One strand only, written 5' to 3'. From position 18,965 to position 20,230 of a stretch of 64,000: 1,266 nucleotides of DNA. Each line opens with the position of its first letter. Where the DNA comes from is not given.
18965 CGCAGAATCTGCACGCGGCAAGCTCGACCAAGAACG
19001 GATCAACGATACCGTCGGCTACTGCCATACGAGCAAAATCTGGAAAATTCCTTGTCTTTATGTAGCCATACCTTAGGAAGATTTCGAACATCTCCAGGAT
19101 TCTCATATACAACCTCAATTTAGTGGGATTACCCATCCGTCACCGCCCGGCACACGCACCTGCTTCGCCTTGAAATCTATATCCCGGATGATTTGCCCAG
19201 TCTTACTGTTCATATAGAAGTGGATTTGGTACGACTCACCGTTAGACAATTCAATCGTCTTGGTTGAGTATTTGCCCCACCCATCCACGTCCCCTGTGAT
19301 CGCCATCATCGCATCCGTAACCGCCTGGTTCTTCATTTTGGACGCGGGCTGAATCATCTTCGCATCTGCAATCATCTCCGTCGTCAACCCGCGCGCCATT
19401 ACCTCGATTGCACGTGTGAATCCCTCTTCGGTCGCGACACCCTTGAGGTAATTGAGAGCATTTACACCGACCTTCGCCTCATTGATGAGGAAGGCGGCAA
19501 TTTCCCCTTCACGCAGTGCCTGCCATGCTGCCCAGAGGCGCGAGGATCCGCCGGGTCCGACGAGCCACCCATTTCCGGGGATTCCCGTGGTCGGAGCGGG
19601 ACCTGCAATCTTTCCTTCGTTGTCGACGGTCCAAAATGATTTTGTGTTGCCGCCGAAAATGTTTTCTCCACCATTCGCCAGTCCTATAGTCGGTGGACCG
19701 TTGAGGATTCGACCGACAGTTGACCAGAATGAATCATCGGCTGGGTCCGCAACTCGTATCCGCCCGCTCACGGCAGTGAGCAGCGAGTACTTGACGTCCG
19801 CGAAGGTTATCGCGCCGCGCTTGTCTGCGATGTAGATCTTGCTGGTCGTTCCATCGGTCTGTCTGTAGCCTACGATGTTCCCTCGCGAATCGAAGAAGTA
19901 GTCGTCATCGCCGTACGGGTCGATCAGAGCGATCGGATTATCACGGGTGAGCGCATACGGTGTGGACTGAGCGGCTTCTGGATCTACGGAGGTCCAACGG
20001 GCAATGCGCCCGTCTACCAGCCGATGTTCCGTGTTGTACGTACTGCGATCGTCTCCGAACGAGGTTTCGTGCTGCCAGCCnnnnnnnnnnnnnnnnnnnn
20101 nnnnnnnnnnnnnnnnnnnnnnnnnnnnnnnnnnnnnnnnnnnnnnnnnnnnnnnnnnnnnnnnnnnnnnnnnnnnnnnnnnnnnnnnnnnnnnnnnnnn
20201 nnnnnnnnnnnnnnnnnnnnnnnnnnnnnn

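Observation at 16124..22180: Three toxin tips and their immunity partners have no recognisable family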

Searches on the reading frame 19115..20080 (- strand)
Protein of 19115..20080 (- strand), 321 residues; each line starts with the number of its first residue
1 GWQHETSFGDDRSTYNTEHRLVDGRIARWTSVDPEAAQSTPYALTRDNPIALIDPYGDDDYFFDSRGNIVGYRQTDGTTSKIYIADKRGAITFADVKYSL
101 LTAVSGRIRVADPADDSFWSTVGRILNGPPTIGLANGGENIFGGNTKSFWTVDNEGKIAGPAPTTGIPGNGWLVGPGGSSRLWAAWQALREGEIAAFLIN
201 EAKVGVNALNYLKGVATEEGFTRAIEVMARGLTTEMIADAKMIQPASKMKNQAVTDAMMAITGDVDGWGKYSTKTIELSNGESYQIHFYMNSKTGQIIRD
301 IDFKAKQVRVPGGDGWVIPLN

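Call 5: search_protein_families(library=pfam, max_evalue=1, proteins=[window:19115-20080:-])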
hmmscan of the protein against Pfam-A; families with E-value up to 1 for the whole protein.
window:19115-20080:- (321 aa): 1 family
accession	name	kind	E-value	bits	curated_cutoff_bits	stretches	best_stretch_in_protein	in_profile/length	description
PF25652.1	Ourmia_CP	-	0.084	12.7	27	1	203-279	87-161/203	Ourmia virus capsid protein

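Call 6: search_protein_families(library=ncbifam, max_evalue=1, proteins=[window:19115-20080:-])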
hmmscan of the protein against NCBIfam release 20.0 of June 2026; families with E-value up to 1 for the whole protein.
window:19115-20080:- (321 aa): 1 family
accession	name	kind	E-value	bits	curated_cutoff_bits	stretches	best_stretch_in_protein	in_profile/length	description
TIGR03696.1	Rhs_assc_core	domain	9.6e-06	26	32.5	1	12-57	28-75/76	RHS repeat-associated core domain-containing protein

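Call 8: search_solved_structures(query=window:19115-20080:-, max_evalue=10, show_alignments=2)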
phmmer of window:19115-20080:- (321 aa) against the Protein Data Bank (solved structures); distinct sequences matched with E-value up to 10: 3.
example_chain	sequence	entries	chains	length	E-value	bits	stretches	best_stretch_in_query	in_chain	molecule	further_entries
9on3_A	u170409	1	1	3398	0.039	16.4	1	12-59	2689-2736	SGS4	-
7pgk_A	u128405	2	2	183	1.2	11.5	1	44-96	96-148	Hedgehog-interacting protein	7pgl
1grt_A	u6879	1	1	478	1.5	11.1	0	157-210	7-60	GLUTATHIONE REDUCTASE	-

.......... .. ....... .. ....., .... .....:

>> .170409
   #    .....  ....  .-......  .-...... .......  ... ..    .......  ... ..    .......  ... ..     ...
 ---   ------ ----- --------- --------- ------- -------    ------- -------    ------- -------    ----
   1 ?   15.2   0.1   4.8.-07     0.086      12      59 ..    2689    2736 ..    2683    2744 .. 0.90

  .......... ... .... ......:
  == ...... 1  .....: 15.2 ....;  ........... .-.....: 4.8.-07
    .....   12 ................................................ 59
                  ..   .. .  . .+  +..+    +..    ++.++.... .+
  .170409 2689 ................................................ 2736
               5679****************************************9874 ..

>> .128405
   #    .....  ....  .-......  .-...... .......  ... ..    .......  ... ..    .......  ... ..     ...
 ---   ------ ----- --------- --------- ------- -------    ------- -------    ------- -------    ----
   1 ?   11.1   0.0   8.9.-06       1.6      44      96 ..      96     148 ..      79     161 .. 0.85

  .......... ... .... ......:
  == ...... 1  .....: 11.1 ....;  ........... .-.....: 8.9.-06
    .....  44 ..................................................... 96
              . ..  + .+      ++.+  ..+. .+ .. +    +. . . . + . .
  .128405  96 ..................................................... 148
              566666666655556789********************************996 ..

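Call 12: find_homologous_proteins(query=window:19115-19909:-, max_evalue=0.001)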
Query window:19115-19909:-: 735 candidates shared short words with the query, none scored E <= 0.001.

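Call 27: search_protein_families(library=pfam, alignment_id=A1, max_evalue=0.01)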
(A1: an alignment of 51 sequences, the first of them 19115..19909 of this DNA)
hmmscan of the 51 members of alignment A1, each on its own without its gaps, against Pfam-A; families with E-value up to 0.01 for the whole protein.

A. member 1, window:19115-19909:- (264 aa): 0 families

B. families by the number of members that match (of 51 scanned): 14 families
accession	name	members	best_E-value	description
PF14449.11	PT-TG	3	6.6e-17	Pre-toxin TG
PF13332.12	Fil_haemagg_2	2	3.4e-30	Hemagglutinin repeat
PF05593.20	RHS_repeat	2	7.2e-15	RHS Repeat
PF05860.19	TPS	1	5.2e-28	TPS secretion domain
PF13699.11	eCIS_core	1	9.6e-23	eCIS core domain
PF07591.16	PT-HINT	1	1.2e-14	Pretoxin HINT domain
PF13403.11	Hint_2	1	5.7e-08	Hint domain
PF00754.31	F5_F8_type_C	1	2.9e-07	F5/8 type C domain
PF03527.20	RHS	1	7.8e-06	RHS protein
PF01079.26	Hint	1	1.7e-05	Hint module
PF22633.2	F5_F8_type_C_2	1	0.0023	NedA-like, galactose-binding domain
PF18370.7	RGI_lyase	1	0.0084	Rhamnogalacturonan I lyases beta-sheet domain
PF10500.14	SR-25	1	0.0089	Nuclear RNA-splicing-associated protein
PF17780.6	OCRE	1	0.0092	OCRE domain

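Call 44: predict_structure(alignment_id=A1)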
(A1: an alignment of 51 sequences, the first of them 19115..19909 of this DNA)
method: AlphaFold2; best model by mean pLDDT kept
length: 264 residues; sequences in the alignment: 51
mean_pLDDT: 64.0   pTM: 0.43
mean pLDDT of the five models: 64.0, 63.2, 62.4, 62.1, 62.1
residues with pLDDT >= 90: 64; 70-90: 48; 50-70: 33; < 50: 119
segments of 3 or more residues with pLDDT < 50: 40-99, 101-155, 157-159
pLDDT, mean of each block of 10 residues (from residue 1): 77 84 77 64 39 42 41 33 33 43 40 34 39 42 41 50 67 87 98 97 98 96 88 97 89 69 60
secondary structure, 60 per line:
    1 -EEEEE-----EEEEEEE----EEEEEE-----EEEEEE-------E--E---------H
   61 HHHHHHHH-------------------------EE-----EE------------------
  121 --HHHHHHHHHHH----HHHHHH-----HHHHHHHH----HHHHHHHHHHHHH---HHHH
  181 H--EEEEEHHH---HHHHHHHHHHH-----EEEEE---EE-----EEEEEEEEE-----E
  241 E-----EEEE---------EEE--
elements in order: E2-6 E12-18 E23-28 E34-39 H60-68 H123-133 H138-143 H149-156 H161-173 H177-181 E184-188 H195-205 E211-215 E226-234 E247-250 E260-262

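Call 46: fold_search(model_id=the predicted structure, library=pdb)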
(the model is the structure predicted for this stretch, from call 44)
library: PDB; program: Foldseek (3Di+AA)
matches with E <= 10: 298; with E <= 0.001: 0
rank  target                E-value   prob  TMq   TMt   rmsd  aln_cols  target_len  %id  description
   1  8etk_A                1.4e-01  0.14  0.13  0.11  24.3       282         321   11  Bile salt hydrolase A from Lactobacillus gasseri bound to covalent probe (released 2023-11-01)
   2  8ewt_B                4.6e-01  0.09  0.13  0.11  24.1       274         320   11  Bile salt hydrolase A from Lactobacillus gasseri bound to covalent probe (released 2023-11-15)
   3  4kl6_A                4.9e-01  0.12  0.09  0.15  15.7       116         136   19  Crystal structure of dimeric form of NpuDnaE intein (released 2013-09-04)
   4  8yt8_D                5.5e-01  0.11  0.10  0.10  15.9       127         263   11  Cryo-EM structure of the dystrophin glycoprotein complex (released 2024-12-11)
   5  6k5l_A                5.8e-01  0.16  0.15  0.08  14.2       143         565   10  The crystal structure of isocitrate dehydrogenase kinase/phosphatase wtih two Mn2+ from E. coli (released 2019-07-03)
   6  7svf_A                5.8e-01  0.09  0.13  0.11  24.4       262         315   12  Bile salt hydrolase A from Lactobacillus gasseri with taurine bound (released 2023-01-25)
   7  3vto_A                6.1e-01  0.06  0.07  0.13  16.9       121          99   12  The crystal structure of the C-terminal domain of Mu phage central spike (released 2013-02-06)
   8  7svi_D                6.5e-01  0.07  0.13  0.11  24.3       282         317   11  Bile Salt Hydrolase C from Lactobacillus johnsonii (released 2023-01-25)
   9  6k5l_B                8.1e-01  0.12  0.16  0.09  16.7       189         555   11  The crystal structure of isocitrate dehydrogenase kinase/phosphatase wtih two Mn2+ from E. coli (released 2019-07-03)
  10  9iqn                  9.0e-01  0.41  0.15  0.29   4.8        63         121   11  CatM-W86A-L6R, a SnoaL-like protein in complex with substrate mimic L6R (released 2025-07-16)
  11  3vto_Q                9.0e-01  0.05  0.07  0.12  17.5       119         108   13  The crystal structure of the C-terminal domain of Mu phage central spike (released 2013-02-06)
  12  3vto_C                9.5e-01  0.05  0.07  0.11  17.7       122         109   13  The crystal structure of the C-terminal domain of Mu phage central spike (released 2013-02-06)
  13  7svg_A                1.0e+00  0.06  0.13  0.11  23.8       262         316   13  Bile Salt Hydrolase A from Lactobacillus gasseri with chenodeoxycholate and taurine bound (released 2023-01-25)
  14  8yt8_G                1.1e+00  0.08  0.08  0.08  22.0       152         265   19  Cryo-EM structure of the dystrophin glycoprotein complex (released 2024-12-11)
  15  8etk_B                1.1e+00  0.06  0.13  0.11  24.3       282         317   12  Bile salt hydrolase A from Lactobacillus gasseri bound to covalent probe (released 2023-11-01)
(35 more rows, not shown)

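Call 78: search_protein_families(library=phrogs, max_evalue=0.1, proteins=[window:19115-19909:-])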
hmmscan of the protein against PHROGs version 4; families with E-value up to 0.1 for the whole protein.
window:19115-19909:- (264 aa): 2 families
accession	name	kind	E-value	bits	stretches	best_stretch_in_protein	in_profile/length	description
phrog_20673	-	unknown function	0.041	14.9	0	242-257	6-21/45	-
phrog_22577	-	unknown function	0.091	13.6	0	154-234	56-135/209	-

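Call 100: fold_search(model_id=the predicted structure, library=viral)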
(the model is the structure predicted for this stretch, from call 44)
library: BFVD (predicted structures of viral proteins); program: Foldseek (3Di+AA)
matches with E <= 10: 612; with E <= 0.001: 0
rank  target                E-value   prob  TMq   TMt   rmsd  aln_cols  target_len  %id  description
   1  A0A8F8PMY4            4.8e-02  0.16  0.13  0.09  23.2       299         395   11  Lipopolysaccharide kinase Kdo/WaaP family [Clandestinovirus]
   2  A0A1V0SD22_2          7.6e-02  0.95  0.25  0.09  15.2       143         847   15  Putative hemagglutinin [Indivirus ILV1]
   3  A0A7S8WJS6            1.1e-01  0.07  0.10  0.07  29.9       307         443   12  Nucleoprotein [Ganwon-do negev-like virus 1]
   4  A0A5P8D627            1.9e-01  0.41  0.11  0.17  17.0       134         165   13  (no name in the UniProt tables at hand)
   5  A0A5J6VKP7            1.9e-01  0.06  0.09  0.05  26.3       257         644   15  Uncharacterized protein [Megaviridae environmental sample]
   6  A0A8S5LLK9            2.0e-01  0.06  0.11  0.05  46.6       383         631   11  Uncharacterized protein [Siphoviridae sp. ctKcB20]
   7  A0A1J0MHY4            2.2e-01  0.08  0.13  0.08  30.7       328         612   12  Long tail fiber [Klebsiella phage KPV15]
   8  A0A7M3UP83            2.3e-01  0.28  0.12  0.12  24.2       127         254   12  Uncharacterized protein [Pyramimonas orientalis virus]
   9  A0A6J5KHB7            2.4e-01  0.75  0.13  0.31  20.9        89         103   15  Uncharacterized protein [uncultured Caudovirales phage]
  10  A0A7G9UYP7            2.6e-01  0.16  0.11  0.14  39.3       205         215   15  Membrane protein [Streptomyces phage Faust]
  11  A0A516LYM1            2.6e-01  0.06  0.11  0.07  22.6       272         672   12  (no name in the UniProt tables at hand)
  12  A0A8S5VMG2            3.2e-01  0.06  0.12  0.14  21.6       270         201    9  (no name in the UniProt tables at hand)
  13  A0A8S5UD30            3.4e-01  0.04  0.09  0.08  47.0       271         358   12  Uncharacterized protein [Siphoviridae sp. ctgN495]
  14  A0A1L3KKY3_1          3.6e-01  0.08  0.13  0.05  21.2       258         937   10  (no name in the UniProt tables at hand)
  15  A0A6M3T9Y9            4.0e-01  0.20  0.10  0.17  17.3       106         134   13  Uncharacterized protein [Sphingomonas phage Kharn]
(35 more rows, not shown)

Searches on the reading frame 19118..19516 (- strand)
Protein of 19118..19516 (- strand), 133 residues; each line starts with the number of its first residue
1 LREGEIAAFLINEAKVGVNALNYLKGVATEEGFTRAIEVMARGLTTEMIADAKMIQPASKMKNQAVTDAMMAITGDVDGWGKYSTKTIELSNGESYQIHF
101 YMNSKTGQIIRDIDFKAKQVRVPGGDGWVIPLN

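Call 30: search_solved_structures(query=A2, max_evalue=10, show_alignments=3)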
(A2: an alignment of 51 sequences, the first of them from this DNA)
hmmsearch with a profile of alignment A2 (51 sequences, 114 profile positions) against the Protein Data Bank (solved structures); distinct sequences matched with E-value up to 10: 3.
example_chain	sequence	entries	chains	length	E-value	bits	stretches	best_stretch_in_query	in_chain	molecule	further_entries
6qt8_A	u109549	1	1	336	0.024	18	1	34-88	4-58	Midasin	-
9urz_D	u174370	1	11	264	0.22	14.9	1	3-66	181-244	Prohibitin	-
4hpq_C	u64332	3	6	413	0.41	14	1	37-77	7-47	Atg17 | KLTH0D15642p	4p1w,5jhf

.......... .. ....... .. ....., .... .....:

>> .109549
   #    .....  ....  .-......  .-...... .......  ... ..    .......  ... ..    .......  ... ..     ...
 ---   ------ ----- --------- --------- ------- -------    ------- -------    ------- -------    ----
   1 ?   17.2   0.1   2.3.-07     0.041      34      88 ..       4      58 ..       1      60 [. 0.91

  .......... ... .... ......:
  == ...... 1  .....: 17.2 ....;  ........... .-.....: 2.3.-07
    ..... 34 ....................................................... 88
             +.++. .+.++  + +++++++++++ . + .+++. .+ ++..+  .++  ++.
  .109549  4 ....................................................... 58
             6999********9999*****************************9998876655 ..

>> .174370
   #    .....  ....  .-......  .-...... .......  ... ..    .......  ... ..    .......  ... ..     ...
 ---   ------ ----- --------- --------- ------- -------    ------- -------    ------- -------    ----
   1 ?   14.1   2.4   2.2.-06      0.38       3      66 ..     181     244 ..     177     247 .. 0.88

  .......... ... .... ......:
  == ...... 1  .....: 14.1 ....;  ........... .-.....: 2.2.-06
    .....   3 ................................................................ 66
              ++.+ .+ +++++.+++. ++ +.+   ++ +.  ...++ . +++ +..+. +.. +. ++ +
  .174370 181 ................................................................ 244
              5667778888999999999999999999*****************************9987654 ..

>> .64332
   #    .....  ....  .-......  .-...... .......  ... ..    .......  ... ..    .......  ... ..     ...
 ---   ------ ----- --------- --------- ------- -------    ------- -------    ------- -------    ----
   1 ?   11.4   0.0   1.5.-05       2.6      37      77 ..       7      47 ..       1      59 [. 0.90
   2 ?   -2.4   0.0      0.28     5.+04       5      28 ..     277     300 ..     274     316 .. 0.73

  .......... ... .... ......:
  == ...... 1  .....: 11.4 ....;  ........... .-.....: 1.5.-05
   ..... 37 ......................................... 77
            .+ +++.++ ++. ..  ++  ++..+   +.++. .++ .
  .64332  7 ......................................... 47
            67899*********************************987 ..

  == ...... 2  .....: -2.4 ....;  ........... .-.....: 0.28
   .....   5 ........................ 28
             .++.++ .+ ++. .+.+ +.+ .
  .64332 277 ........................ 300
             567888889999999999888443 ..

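Call 64: search_protein_families(library=ncbifam, alignment_id=A2, max_evalue=0.1)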
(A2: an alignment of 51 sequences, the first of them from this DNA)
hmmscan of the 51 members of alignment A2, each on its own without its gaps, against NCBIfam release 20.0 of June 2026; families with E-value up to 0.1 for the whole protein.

A. member 1, seq(133 aa): 0 families

B. families by the number of members that match (of 51 scanned): 17 families
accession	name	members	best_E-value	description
NF003357.0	PRK04406.1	1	0.002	hypothetical protein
NF050048.1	S_layer_VapA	1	0.0037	VapA family S-layer protein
NF008063.0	PRK10797.1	1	0.006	glutamate/aspartate ABC transporter substrate-binding protein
TIGR02764.1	spore_ybaN_pdaB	1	0.0074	polysaccharide deacetylase family sporulation protein PdaB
NF052658.1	RsiV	1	0.022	anti-sigma-V factor RsiV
NF000430.2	blaOXA-62_like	1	0.029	OXA-62 family carbapenem-hydrolyzing class D beta-lactamase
NF007748.0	PRK10428.1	1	0.04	hypothetical protein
TIGR02608.1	delta_60_rpt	1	0.045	delta-60 repeat domain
TIGR02736.1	cbb3_Q_epsi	1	0.058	cytochrome c oxidase, cbb3-type, CcoQ subunit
NF047345.1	SCCmet_Cch1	1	0.059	cassette chromosome replicative helicase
NF008933.0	PRK12290.1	1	0.06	thiamine phosphate synthase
NF000984.0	PRK00103.1-1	1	0.067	23S rRNA (pseudouridine(1915)-N(3))-methyltransferase RlmH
NF006971.0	PRK09441.1-4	1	0.073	alpha-amylase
NF010643.0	PRK14040.1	1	0.074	oxaloacetate decarboxylase subunit alpha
TIGR04111.1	BcepMu_gp16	1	0.082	phage-associated protein, BcepMu gp16 family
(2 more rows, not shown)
